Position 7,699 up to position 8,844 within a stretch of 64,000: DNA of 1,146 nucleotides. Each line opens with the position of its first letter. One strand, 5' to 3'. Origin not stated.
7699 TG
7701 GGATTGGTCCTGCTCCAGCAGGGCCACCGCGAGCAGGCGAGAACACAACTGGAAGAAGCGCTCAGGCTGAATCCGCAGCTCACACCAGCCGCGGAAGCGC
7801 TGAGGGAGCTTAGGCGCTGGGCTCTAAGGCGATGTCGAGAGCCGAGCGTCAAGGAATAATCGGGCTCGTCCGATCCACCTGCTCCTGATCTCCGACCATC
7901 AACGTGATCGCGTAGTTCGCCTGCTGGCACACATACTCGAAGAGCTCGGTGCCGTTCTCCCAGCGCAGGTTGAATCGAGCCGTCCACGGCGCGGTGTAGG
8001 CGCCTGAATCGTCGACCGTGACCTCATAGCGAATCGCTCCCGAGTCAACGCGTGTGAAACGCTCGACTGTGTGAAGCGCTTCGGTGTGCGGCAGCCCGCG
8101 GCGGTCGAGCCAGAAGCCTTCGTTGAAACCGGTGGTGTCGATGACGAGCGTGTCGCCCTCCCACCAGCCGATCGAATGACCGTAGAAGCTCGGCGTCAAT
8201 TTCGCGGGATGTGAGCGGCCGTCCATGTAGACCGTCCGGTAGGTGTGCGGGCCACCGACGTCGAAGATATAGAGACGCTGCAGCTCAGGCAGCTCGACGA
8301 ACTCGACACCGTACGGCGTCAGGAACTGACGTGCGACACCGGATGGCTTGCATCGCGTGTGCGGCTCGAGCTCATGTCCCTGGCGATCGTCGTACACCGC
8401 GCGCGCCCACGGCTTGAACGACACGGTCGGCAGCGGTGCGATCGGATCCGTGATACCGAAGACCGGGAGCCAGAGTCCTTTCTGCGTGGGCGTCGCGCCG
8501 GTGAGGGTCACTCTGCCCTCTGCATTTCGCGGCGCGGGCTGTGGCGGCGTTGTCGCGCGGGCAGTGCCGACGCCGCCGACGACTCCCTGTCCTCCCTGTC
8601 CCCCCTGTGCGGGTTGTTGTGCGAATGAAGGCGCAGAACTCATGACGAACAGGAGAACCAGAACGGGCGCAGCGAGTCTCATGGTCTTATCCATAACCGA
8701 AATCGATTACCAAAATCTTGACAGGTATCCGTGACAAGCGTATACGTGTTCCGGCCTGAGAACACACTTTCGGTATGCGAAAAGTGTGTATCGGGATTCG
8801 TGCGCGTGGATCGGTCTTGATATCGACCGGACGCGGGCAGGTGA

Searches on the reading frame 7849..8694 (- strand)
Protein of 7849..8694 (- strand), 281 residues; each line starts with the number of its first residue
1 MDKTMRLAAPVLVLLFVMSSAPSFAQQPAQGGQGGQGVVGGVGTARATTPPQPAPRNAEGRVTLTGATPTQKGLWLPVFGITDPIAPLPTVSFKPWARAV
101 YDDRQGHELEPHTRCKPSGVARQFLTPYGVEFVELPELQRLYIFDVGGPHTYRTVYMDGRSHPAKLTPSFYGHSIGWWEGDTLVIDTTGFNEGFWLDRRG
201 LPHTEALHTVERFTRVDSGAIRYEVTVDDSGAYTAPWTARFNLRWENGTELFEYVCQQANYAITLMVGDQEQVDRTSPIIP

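Call 84: search_protein_families(library=pfam, proteins=[window:7849-8694:-], max_evalue=1)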
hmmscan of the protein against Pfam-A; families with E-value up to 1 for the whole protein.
window:7849-8694:- (281 aa): 0 families

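Call 85: search_solved_structures(query=window:7849-8694:-, max_evalue=10, show_alignments=1)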
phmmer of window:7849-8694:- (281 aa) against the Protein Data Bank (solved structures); distinct sequences matched with E-value up to 10: 0.
